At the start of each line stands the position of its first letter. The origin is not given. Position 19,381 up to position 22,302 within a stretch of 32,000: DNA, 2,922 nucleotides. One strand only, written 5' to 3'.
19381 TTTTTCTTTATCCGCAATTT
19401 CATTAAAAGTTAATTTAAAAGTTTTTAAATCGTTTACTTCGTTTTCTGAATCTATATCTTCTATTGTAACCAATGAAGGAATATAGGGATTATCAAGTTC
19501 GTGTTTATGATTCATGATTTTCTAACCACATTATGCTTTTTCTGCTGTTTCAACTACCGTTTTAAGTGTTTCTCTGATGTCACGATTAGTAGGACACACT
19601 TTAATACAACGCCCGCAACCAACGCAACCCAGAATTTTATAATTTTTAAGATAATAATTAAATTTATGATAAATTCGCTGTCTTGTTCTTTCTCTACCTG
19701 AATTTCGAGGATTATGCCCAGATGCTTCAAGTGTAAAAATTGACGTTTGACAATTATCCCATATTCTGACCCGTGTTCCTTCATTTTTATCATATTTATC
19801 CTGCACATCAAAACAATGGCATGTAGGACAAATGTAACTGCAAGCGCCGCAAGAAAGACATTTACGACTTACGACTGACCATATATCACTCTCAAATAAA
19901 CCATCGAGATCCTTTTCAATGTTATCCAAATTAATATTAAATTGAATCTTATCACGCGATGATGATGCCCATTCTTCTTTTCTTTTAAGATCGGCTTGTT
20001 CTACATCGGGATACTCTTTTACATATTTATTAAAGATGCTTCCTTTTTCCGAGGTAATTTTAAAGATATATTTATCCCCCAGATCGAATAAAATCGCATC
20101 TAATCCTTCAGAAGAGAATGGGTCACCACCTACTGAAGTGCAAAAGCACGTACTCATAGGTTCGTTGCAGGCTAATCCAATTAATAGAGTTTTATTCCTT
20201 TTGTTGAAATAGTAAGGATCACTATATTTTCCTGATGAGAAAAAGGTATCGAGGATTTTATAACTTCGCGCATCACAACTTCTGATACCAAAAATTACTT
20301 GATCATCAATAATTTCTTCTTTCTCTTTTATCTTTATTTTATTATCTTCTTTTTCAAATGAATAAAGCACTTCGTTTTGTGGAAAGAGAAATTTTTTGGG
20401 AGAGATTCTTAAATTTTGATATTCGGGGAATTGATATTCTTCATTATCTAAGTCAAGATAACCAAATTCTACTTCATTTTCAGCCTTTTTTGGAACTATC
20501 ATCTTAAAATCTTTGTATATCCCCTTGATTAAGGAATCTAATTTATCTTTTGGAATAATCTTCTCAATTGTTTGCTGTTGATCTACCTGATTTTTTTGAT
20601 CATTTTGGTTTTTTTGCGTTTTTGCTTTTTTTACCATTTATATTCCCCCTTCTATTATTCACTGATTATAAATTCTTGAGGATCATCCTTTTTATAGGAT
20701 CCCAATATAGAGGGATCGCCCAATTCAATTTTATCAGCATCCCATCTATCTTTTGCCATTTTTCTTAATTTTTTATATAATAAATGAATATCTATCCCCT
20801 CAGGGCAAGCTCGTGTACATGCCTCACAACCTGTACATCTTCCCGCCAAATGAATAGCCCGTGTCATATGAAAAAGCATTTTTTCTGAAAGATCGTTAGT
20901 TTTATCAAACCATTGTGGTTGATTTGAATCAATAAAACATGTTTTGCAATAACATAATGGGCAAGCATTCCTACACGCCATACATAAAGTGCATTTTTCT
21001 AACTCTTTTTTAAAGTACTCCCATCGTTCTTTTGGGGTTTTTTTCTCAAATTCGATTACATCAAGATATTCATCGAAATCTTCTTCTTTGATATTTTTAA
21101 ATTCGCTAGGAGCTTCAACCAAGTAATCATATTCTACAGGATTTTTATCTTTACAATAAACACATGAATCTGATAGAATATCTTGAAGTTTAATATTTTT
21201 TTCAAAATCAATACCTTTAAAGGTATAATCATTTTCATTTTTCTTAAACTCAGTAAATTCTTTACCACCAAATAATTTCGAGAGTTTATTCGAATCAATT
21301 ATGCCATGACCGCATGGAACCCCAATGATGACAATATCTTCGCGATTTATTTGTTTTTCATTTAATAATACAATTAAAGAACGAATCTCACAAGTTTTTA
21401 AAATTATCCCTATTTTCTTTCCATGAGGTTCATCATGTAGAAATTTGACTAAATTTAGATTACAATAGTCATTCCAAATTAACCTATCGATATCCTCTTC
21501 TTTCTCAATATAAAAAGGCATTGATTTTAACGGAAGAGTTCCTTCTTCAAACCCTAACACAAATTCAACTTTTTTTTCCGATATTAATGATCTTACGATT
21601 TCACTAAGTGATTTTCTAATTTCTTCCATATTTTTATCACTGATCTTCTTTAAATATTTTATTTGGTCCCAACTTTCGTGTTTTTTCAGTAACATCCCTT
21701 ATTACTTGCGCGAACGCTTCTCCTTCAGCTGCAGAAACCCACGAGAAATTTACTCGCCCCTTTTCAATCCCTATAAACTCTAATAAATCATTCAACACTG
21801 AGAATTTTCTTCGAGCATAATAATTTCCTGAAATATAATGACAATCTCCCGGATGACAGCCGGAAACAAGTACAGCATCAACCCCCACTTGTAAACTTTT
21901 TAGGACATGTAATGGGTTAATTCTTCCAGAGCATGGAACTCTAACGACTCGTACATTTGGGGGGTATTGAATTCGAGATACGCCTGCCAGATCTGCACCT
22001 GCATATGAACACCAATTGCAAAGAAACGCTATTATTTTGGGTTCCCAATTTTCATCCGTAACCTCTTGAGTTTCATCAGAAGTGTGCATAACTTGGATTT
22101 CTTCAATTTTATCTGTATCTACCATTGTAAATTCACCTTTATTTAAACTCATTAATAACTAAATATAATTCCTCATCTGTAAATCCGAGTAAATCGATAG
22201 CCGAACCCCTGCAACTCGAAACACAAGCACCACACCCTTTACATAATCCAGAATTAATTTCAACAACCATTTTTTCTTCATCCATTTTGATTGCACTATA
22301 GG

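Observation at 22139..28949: HdrA present once as two overlapping genes and once as a fused 1002-aa protein: a pseudo-dimer with complementary domain loss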

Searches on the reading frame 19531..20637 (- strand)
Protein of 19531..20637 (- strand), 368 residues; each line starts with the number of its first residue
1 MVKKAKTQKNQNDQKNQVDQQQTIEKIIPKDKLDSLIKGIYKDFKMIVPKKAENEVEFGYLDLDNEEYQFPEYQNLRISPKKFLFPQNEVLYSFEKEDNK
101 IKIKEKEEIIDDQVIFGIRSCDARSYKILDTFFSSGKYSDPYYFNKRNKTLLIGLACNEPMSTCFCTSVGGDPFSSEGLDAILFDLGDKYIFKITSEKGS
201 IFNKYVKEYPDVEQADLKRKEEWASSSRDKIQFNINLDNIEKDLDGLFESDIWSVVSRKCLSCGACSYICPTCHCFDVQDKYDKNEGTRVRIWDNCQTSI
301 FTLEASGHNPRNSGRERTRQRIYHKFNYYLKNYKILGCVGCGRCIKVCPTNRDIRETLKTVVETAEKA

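Call 5: search_protein_families(library=pfam, proteins=[window:19531-20637:-], max_evalue=0.001)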
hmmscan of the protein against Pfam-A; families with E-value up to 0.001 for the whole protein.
window:19531-20637:- (368 aa): 12 families
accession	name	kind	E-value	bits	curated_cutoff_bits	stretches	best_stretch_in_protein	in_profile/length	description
PF17179.9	Fer4_22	-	8.1e-33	113.6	27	1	259-351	1-94/95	4Fe-4S dicluster domain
PF12838.12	Fer4_7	-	6e-08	33.5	27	1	259-351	1-51/52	4Fe-4S dicluster domain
PF14697.11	Fer4_21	-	1.1e-07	32.3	35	0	337-351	40-54/59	4Fe-4S dicluster domain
PF13237.11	Fer4_10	-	1.1e-06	28.9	25.5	1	337-353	8-27/53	4Fe-4S dicluster domain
PF13183.11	Fer4_8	-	1.5e-06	29.1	27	1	258-351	3-67/68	4Fe-4S dicluster domain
PF00037.32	Fer4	-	1.6e-06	28.1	21.1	0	338-351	8-21/24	4Fe-4S binding domain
PF12797.12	Fer4_2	-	4.5e-06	26.7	24.5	0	338-350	10-22/22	4Fe-4S binding domain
PF13534.11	Fer4_17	-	8.5e-06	26.7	22.2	0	326-351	34-59/61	4Fe-4S dicluster domain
PF25160.1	LdpA_Fe-S-bd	-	9.4e-06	25.8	27.6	1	337-352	27-42/49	LdpA Fe-S cluster-binding domain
PF13187.11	Fer4_9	-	2.6e-05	24.6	27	0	338-362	2-26/52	4Fe-4S dicluster domain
PF13746.11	Fer4_18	-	0.00014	22.4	27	1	317-359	40-82/114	4Fe-4S dicluster domain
PF12798.12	Fer4_3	-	0.00033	21.7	27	0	338-351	1-14/15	4Fe-4S binding domain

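Call 42: search_protein_families(library=ncbifam, proteins=[window:19531-20637:-], max_evalue=0.00001)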
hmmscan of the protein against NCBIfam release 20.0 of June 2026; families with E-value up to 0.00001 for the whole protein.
window:19531-20637:- (368 aa): 3 families
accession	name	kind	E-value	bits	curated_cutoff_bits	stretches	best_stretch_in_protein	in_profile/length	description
NF040833.1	sulfhyd_HydB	equivalog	5.7e-53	180.1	750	1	46-367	24-341/367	NADPH-dependent hydrogenase/sulfhydrogenase 1 subunit beta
NF040829.1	sulfhyd_ShyB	equivalog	4.2e-52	177.2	690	1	35-363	13-331/334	NAD(P)-dependent hydrogenase/sulfhydrogenase 2 subunit beta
TIGR02910.1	sulfite_red_A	equivalog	3.1e-45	154.9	323.15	1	28-351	5-316/334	anaerobic sulfite reductase subunit AsrA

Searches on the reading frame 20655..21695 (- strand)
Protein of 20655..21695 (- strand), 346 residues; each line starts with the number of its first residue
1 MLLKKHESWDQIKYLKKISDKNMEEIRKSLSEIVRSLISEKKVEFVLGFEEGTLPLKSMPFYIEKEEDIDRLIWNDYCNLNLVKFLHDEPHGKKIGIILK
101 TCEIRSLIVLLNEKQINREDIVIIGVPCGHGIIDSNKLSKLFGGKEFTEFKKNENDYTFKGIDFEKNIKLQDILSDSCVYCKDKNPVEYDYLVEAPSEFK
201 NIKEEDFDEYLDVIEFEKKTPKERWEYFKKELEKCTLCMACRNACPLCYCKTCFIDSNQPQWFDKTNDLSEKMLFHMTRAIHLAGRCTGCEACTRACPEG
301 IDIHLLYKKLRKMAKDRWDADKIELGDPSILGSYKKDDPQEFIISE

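Call 5: search_protein_families(library=pfam, proteins=[window:20655-21695:-], max_evalue=0.001)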
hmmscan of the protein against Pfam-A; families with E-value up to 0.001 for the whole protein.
window:20655-21695:- (346 aa): 7 families
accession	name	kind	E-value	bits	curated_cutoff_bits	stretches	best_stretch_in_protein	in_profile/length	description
PF13183.11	Fer4_8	-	4.3e-07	30.8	27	1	231-301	1-68/68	4Fe-4S dicluster domain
PF13237.11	Fer4_10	-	7.4e-07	29.4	25.5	1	284-303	6-22/53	4Fe-4S dicluster domain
PF12797.12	Fer4_2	-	8.8e-07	28.9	24.5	2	229-246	4-21/22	4Fe-4S binding domain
PF13187.11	Fer4_9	-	1.8e-06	28.3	27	1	234-300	1-50/52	4Fe-4S dicluster domain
PF12838.12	Fer4_7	-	2.3e-06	28.4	27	1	234-301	1-52/52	4Fe-4S dicluster domain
PF00037.32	Fer4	-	1.5e-05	25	21.1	0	285-300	6-21/24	4Fe-4S binding domain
PF14697.11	Fer4_21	-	0.00012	22.5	35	0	283-298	37-52/59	4Fe-4S dicluster domain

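Call 42: search_protein_families(library=ncbifam, proteins=[window:20655-21695:-], max_evalue=0.00001)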
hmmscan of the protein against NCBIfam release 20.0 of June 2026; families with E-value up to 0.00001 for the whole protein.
window:20655-21695:- (346 aa): 0 families

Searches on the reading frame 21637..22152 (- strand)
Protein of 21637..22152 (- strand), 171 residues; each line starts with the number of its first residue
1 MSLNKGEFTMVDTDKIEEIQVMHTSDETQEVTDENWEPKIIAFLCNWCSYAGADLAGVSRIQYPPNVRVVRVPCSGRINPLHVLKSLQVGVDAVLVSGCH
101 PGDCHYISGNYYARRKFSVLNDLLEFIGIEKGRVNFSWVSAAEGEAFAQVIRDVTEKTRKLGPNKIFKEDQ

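Call 5: search_protein_families(library=pfam, proteins=[window:21637-22152:-], max_evalue=0.001)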
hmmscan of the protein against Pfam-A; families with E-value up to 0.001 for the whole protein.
window:21637-22152:- (171 aa): 1 family
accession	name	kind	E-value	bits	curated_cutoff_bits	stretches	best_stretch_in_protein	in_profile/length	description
PF02662.21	FlpD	-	6.9e-54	181.5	22.3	1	40-162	1-123/123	Methyl-viologen-reducing hydrogenase, delta subunit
